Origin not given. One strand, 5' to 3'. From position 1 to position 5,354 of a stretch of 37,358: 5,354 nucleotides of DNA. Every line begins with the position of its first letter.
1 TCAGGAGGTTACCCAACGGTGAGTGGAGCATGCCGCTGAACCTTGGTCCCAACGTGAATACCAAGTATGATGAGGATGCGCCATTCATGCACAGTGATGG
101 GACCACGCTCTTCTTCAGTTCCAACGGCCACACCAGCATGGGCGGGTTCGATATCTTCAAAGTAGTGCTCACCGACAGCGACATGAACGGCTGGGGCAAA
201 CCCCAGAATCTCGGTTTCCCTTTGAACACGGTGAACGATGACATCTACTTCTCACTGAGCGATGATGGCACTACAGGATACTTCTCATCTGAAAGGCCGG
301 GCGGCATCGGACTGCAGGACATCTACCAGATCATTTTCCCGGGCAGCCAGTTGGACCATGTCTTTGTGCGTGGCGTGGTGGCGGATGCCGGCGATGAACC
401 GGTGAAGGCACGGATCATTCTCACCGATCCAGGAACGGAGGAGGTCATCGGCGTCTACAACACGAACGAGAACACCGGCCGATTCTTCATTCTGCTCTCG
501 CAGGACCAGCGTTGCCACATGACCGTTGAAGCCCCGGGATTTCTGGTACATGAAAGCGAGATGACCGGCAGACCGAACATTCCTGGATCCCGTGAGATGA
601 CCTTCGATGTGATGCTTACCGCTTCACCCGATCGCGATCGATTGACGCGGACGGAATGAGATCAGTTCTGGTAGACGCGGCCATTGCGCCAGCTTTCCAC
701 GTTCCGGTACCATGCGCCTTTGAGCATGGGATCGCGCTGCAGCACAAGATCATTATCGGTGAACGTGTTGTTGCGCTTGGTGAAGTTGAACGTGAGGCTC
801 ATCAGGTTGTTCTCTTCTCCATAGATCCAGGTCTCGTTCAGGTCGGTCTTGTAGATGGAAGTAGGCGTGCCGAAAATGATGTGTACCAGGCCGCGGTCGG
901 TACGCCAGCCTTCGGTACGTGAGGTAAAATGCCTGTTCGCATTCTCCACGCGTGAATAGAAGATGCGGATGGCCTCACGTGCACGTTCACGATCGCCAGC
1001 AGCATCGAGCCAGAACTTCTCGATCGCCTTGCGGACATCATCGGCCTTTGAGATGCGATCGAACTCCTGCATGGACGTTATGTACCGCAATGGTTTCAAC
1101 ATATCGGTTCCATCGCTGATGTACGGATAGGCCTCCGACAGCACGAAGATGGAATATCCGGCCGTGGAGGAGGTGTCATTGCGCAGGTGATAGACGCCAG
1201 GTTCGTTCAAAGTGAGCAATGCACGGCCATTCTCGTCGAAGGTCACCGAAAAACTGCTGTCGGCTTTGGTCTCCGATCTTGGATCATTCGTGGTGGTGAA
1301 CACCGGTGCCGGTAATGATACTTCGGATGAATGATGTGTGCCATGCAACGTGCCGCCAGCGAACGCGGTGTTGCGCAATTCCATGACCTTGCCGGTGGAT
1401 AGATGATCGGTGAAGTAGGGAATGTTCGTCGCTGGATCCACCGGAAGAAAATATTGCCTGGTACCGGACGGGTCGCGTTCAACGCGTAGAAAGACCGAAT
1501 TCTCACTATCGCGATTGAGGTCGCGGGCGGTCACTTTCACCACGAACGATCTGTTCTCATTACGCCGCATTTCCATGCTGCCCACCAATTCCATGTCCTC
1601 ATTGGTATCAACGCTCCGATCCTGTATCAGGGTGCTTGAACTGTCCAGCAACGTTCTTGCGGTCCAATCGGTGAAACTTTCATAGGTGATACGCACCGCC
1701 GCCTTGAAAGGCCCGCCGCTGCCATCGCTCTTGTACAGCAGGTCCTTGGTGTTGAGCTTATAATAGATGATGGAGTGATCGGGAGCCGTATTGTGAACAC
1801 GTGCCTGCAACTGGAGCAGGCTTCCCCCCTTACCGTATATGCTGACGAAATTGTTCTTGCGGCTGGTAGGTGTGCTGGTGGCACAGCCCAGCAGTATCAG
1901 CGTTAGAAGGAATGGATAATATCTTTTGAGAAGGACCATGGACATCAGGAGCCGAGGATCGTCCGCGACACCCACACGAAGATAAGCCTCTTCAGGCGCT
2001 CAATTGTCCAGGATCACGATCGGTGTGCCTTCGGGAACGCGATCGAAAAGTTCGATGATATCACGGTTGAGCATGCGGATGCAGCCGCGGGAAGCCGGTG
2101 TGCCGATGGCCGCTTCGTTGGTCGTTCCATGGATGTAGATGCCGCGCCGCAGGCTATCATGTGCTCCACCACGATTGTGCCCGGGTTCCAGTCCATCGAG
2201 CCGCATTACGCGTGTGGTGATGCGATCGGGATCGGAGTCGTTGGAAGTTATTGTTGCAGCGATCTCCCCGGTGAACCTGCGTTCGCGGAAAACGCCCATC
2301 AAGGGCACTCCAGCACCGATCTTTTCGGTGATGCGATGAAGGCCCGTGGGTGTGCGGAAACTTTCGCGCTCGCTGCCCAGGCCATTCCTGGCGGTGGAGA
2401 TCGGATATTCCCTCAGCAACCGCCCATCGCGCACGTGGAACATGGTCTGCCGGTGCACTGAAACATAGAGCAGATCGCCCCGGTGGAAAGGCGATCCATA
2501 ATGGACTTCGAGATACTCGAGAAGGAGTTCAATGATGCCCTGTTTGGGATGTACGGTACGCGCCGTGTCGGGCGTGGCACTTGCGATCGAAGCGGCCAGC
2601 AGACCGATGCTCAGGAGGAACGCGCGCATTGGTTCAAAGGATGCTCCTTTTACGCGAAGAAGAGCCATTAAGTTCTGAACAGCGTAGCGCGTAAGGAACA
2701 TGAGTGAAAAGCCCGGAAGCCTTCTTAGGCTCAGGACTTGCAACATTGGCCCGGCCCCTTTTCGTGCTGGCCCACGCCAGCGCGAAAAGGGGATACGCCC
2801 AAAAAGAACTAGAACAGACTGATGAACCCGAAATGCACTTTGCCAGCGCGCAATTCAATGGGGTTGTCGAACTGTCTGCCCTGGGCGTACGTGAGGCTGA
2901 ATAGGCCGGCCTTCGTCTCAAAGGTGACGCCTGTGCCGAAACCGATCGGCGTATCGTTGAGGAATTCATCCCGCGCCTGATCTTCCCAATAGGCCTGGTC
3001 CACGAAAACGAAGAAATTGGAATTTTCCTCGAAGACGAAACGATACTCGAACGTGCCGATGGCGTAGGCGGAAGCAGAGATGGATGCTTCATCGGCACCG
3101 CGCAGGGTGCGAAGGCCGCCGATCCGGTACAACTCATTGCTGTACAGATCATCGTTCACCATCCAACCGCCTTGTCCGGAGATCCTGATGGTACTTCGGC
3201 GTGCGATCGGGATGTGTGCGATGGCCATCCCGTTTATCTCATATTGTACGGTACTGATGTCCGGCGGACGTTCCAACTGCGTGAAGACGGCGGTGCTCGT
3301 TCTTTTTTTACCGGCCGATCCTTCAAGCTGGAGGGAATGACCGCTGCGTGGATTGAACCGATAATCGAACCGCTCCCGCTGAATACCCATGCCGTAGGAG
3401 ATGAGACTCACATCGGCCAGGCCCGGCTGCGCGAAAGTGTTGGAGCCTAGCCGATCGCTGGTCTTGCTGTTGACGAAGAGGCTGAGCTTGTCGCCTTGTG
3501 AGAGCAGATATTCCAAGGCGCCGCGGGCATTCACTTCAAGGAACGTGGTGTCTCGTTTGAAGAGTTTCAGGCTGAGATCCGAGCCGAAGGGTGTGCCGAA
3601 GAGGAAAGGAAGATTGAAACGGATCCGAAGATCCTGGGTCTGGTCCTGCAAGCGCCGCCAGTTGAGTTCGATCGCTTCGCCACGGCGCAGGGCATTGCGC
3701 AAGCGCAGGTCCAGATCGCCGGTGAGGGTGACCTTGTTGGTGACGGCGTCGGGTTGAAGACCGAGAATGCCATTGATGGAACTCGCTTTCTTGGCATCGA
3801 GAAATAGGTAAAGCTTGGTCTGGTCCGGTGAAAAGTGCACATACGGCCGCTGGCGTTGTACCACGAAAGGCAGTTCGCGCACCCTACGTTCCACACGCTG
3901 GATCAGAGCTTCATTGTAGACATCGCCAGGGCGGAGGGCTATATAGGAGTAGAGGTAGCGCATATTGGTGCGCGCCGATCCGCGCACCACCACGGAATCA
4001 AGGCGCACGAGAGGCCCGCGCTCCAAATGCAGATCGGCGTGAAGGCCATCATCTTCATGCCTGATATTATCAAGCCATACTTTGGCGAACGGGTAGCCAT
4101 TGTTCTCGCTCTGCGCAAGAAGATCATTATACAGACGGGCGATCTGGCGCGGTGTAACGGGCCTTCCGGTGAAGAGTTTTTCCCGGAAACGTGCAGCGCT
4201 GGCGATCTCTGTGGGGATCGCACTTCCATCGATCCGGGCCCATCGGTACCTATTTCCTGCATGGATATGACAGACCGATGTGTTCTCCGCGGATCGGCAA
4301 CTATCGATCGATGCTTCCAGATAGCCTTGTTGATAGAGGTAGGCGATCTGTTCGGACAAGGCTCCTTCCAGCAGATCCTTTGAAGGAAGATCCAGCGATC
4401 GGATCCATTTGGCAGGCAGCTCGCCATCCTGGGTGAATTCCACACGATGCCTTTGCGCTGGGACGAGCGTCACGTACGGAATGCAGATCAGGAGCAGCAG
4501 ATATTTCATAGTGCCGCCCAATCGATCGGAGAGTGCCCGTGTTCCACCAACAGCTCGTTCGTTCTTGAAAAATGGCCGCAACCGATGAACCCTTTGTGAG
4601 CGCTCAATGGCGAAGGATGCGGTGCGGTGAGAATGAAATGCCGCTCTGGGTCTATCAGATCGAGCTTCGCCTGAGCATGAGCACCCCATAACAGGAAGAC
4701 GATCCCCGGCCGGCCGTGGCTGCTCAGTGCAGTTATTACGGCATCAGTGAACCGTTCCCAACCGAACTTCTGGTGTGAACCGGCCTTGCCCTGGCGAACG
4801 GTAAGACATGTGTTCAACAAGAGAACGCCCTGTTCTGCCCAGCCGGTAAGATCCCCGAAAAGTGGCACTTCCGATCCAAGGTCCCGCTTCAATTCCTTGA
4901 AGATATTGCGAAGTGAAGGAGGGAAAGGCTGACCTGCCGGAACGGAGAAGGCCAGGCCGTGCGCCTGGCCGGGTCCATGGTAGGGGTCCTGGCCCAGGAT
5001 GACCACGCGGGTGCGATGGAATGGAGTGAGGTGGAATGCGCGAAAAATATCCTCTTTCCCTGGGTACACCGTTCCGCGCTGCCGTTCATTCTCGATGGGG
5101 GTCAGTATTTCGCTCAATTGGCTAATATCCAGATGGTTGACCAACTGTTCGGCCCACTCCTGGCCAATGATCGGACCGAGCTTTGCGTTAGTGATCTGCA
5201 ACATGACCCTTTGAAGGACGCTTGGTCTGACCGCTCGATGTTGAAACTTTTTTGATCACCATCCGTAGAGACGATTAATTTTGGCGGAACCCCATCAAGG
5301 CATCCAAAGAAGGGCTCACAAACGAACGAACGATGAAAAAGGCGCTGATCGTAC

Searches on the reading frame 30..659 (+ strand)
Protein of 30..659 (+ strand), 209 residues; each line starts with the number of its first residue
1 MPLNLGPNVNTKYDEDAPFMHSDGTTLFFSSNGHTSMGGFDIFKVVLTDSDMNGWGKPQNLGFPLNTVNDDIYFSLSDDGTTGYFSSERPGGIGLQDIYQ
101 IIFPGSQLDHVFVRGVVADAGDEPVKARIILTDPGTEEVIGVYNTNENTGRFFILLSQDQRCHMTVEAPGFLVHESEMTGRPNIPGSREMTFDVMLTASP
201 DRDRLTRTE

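Call 14: search_protein_families(library=pfam, proteins=[window:30-659:+])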
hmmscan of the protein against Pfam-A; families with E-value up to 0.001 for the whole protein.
window:30-659:+ (209 aa): 1 family
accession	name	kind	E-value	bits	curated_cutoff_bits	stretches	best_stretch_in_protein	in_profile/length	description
PF07676.18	PD40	-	3.2e-11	43.3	20.9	1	5-43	1-37/38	WD40-like Beta Propeller Repeat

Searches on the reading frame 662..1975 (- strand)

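Call 14: search_protein_families(library=pfam, proteins=[window:662-1975:-])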
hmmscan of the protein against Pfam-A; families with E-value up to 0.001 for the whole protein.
window:662-1975:- (437 aa): 1 family
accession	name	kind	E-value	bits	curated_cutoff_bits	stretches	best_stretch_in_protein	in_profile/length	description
PF20094.4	GWxTD_dom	-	2.6e-56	190.5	26.9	1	260-431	1-172/172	GWxTD domain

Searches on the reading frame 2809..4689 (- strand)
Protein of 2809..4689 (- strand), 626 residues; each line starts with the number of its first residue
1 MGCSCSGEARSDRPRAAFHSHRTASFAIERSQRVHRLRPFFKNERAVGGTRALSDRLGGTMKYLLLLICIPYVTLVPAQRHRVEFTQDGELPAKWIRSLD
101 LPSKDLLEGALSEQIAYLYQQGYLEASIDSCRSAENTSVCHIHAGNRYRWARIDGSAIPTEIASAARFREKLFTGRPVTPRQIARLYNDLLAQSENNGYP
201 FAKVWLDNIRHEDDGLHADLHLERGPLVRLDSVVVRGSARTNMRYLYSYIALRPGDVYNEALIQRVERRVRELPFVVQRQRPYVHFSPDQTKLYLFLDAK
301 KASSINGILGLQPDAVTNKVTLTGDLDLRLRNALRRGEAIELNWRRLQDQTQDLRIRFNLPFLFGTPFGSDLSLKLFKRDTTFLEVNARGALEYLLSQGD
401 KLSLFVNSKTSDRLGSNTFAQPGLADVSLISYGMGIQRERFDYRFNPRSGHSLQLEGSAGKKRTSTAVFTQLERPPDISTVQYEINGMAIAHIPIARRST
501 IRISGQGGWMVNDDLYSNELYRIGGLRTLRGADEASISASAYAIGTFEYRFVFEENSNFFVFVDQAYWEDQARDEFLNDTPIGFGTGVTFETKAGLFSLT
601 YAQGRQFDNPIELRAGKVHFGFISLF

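Call 14: search_protein_families(library=pfam, proteins=[window:2809-4689:-])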
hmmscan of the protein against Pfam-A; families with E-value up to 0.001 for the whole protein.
window:2809-4689:- (626 aa): 1 family
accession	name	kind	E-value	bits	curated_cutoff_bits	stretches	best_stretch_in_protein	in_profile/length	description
PF07244.20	POTRA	-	2.4e-07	31.8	21.3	0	229-274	2-51/79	Surface antigen variable number repeat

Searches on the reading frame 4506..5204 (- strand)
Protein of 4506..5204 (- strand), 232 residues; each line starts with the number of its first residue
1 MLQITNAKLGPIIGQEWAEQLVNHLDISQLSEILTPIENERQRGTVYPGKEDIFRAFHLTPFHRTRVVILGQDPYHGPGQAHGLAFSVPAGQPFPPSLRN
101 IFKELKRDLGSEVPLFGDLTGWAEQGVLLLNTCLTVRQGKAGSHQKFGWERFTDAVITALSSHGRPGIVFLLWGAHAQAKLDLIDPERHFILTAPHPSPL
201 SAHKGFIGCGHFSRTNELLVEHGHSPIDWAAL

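Call 14: search_protein_families(library=pfam, proteins=[window:4506-5204:-])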
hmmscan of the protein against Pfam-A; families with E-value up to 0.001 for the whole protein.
window:4506-5204:- (232 aa): 1 family
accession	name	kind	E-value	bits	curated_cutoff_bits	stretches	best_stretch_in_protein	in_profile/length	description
PF03167.25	UDG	-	1.9e-19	70.6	24.3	1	61-219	5-140/141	Uracil DNA glycosylase superfamily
